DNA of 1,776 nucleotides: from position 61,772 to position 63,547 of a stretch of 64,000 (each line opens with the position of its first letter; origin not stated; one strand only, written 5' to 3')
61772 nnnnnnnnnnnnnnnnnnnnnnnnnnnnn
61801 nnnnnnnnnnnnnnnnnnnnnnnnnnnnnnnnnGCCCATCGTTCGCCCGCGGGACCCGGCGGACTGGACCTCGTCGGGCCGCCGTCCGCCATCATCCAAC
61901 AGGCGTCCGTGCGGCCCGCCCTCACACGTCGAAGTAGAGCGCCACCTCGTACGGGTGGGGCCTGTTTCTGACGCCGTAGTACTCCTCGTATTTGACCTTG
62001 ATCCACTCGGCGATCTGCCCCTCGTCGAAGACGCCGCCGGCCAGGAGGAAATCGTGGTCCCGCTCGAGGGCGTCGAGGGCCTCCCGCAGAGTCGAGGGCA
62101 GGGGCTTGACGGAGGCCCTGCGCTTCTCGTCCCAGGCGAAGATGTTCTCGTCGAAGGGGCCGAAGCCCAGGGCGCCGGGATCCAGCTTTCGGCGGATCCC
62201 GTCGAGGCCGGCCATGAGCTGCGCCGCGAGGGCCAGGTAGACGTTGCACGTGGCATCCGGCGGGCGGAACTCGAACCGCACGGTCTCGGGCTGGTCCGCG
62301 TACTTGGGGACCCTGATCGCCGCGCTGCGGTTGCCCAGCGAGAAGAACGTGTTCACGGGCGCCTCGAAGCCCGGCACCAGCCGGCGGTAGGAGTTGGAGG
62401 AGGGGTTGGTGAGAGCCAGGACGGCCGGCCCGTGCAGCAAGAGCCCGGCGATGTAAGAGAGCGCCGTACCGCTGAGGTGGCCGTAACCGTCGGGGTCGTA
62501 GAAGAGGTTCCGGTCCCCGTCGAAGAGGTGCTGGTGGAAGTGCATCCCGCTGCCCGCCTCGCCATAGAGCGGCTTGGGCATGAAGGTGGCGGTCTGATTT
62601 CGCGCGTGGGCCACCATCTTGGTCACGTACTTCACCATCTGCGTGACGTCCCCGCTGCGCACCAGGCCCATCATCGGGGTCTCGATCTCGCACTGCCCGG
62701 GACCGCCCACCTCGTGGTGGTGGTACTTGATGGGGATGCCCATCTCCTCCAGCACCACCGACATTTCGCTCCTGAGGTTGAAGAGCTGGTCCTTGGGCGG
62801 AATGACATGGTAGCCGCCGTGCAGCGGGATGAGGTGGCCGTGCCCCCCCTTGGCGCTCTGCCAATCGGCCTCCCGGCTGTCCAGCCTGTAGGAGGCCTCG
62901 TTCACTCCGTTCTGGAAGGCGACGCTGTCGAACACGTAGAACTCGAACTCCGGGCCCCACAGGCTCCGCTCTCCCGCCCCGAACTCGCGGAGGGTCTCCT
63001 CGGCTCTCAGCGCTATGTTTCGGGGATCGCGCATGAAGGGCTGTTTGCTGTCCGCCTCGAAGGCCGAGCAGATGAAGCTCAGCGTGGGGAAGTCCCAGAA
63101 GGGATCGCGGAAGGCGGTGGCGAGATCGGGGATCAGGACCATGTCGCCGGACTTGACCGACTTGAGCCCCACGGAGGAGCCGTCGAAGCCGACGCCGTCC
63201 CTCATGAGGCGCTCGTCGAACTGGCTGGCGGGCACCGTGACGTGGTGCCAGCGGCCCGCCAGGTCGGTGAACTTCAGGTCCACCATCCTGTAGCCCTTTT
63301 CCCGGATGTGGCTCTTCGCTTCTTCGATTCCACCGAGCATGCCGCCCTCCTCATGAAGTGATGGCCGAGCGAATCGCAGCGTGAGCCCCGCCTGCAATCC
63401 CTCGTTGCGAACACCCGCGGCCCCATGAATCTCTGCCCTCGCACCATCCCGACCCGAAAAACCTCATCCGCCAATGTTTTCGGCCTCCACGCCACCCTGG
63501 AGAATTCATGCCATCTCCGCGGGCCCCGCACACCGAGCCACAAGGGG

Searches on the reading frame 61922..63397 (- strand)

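Call 58: search_protein_families(library=pfam, proteins=[window:61922-63397:-], max_evalue=0.0001)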
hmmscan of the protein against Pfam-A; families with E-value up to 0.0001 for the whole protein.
window:61922-63397:- (491 aa): 2 families
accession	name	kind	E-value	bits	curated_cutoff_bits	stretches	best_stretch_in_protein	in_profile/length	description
PF00120.29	Gln-synt_C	-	2e-107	359.6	24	1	123-488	2-344/344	Glutamine synthetase, catalytic domain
PF03951.24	Gln-synt_N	-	2.2e-24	85.3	33.4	1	37-113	3-80/82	Glutamine synthetase, beta-Grasp domain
